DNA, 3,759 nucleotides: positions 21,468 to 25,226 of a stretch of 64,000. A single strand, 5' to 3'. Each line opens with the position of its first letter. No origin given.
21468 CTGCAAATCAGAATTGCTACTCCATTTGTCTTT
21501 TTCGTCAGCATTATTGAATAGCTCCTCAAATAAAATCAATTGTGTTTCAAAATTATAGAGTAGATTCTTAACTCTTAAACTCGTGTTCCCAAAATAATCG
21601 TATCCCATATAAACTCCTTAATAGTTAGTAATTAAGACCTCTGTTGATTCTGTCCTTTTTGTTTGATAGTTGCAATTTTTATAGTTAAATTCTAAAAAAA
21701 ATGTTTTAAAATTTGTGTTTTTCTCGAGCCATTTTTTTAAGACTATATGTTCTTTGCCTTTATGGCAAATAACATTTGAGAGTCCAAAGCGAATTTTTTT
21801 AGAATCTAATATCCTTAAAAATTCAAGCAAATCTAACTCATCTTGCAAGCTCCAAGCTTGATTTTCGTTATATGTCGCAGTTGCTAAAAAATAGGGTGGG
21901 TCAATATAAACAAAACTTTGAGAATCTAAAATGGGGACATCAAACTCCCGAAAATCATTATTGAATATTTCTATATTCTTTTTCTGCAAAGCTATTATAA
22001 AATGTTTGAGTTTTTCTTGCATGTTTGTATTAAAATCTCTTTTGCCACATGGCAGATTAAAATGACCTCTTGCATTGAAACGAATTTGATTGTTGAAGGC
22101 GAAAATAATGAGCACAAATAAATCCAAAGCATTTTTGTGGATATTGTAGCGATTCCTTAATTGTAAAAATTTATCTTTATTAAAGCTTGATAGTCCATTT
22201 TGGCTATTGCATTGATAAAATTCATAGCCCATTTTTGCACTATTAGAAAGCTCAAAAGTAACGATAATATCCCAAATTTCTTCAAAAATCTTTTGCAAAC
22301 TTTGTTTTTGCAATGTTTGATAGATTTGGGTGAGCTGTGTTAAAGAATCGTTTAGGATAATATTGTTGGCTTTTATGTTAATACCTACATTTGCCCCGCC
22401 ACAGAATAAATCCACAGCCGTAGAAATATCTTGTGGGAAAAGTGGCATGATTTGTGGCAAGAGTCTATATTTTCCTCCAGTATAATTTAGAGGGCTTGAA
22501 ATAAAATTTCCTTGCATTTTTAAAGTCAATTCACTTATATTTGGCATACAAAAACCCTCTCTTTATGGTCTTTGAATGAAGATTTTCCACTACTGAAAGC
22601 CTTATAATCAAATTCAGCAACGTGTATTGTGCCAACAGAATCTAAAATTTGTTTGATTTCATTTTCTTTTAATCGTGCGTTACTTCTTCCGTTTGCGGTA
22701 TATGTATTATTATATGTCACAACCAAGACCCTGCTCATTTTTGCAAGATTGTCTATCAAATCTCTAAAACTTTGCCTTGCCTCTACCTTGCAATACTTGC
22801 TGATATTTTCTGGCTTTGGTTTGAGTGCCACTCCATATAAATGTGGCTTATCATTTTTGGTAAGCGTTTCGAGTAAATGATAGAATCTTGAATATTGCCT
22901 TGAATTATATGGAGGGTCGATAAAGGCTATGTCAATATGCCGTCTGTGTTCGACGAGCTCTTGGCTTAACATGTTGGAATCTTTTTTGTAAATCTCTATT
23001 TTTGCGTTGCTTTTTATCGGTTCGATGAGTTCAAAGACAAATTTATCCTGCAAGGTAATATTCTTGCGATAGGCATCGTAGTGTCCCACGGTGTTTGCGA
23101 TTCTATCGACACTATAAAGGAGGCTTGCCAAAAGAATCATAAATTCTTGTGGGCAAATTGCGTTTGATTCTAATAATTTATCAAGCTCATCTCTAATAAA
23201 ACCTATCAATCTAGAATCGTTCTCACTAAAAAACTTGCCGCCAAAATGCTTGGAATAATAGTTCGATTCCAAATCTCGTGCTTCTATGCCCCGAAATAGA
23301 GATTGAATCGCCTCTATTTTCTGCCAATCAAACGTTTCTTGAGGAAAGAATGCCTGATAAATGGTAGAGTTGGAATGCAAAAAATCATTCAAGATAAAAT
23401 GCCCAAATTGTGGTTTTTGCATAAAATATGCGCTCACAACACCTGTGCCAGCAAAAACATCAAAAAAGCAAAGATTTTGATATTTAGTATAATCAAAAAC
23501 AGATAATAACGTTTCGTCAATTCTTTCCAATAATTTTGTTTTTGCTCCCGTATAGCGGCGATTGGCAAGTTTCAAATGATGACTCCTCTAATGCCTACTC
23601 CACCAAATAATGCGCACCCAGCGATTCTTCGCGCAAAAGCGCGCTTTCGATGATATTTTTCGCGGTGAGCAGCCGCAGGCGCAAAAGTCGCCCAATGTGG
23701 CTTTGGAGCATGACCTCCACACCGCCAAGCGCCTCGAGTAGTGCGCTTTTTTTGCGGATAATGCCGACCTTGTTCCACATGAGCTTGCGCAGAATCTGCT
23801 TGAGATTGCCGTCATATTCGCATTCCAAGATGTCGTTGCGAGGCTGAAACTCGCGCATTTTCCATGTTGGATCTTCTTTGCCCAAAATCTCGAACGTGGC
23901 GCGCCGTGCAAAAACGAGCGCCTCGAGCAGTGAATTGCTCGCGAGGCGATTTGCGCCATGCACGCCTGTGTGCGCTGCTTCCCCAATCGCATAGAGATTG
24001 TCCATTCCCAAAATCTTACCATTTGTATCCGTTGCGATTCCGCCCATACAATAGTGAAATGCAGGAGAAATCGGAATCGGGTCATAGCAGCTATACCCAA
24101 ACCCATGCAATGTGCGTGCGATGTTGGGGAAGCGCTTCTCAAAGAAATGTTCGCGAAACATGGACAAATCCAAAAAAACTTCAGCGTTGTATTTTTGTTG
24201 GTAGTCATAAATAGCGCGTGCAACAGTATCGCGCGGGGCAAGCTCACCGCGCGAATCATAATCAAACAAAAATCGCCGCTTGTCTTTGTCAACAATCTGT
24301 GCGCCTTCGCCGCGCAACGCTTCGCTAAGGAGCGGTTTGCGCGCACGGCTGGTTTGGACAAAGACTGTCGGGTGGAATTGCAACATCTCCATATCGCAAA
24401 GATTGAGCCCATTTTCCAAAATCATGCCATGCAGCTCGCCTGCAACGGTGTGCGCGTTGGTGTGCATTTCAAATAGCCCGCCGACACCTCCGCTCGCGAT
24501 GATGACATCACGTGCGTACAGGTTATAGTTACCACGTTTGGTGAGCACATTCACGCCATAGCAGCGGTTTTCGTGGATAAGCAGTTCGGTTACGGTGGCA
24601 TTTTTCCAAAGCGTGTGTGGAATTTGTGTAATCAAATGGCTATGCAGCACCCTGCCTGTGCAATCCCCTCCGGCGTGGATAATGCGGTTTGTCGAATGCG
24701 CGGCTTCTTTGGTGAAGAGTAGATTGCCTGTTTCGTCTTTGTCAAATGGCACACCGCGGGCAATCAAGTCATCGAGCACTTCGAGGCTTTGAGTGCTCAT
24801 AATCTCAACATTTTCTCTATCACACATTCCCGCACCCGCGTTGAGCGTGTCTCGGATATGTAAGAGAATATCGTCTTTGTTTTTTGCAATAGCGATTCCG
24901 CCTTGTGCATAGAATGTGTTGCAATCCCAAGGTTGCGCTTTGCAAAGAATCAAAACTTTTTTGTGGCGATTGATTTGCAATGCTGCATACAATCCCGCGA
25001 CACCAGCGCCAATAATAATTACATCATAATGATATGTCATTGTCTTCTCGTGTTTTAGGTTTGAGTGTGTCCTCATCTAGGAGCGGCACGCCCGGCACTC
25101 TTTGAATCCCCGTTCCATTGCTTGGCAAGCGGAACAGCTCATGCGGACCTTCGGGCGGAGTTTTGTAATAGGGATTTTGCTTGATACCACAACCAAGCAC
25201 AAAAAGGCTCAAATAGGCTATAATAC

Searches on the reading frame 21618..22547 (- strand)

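Call 67: search_protein_families(library=pfam, proteins=[window:21618-22547:-], max_evalue=0.001)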
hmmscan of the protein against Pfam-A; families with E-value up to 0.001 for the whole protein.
window:21618-22547:- (309 aa): 1 family
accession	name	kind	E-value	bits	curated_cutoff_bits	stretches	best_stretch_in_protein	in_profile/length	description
PF02086.21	MethyltransfD12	-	1.3e-35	123.8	22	1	22-290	1-245/253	D12 class N6 adenine-specific DNA methyltransferase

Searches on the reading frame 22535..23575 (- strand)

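Call 67: search_protein_families(library=pfam, proteins=[window:22535-23575:-], max_evalue=0.001)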
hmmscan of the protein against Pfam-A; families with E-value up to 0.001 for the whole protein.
window:22535-23575:- (346 aa): 2 families
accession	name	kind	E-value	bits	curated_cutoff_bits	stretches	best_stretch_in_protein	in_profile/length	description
PF02086.21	MethyltransfD12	-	3.3e-27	96.3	22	1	8-273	1-234/253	D12 class N6 adenine-specific DNA methyltransferase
PF03602.21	Cons_hypoth95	-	2.6e-06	27.7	24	1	185-237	85-138/182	Conserved hypothetical protein 95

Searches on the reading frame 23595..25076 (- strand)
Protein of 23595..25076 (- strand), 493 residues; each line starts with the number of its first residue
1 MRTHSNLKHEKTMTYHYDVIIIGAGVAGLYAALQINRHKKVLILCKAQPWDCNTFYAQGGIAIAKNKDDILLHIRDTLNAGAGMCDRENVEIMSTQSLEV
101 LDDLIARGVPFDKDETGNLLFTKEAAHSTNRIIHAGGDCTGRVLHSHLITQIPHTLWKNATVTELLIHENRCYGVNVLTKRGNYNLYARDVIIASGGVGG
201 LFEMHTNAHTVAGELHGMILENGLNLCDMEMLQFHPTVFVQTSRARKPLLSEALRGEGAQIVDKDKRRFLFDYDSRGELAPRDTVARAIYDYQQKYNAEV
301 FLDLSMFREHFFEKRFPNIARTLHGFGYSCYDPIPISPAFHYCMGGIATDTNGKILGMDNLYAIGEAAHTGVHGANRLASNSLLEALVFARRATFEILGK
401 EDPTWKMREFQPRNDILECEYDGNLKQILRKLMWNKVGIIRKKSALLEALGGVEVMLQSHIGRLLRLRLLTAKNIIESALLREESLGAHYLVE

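Call 67: search_protein_families(library=pfam, proteins=[window:23595-25076:-], max_evalue=0.001)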
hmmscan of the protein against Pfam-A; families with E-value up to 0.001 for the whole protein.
window:23595-25076:- (493 aa): 7 families
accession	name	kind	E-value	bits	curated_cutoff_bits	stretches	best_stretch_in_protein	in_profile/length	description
PF00890.30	FAD_binding_2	-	1.6e-77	261.9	20.4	1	18-383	1-414/414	FAD binding domain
PF01266.30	DAO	-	3.5e-08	33.8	27.9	1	18-124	1-95/353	FAD dependent oxidoreductase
PF07992.20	Pyr_redox_2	-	1.9e-05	24.7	26.1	0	17-45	1-29/291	Pyridine nucleotide-disulphide oxidoreductase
PF03486.20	HI0933_like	-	4e-05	23.6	50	1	18-49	2-34/244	HI0933-like protein Rossmann domain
PF02910.25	Succ_DH_flav_C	-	4.2e-05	23.9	20.8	0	469-490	61-82/130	Fumarate reductase flavoprotein C-term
PF01134.28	GIDA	-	0.00024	20.7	22.1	0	18-45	1-28/391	Glucose inhibited division protein A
PF12831.13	FAD_oxidored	-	0.00028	20.7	27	0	18-282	1-198/416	FAD dependent oxidoreductase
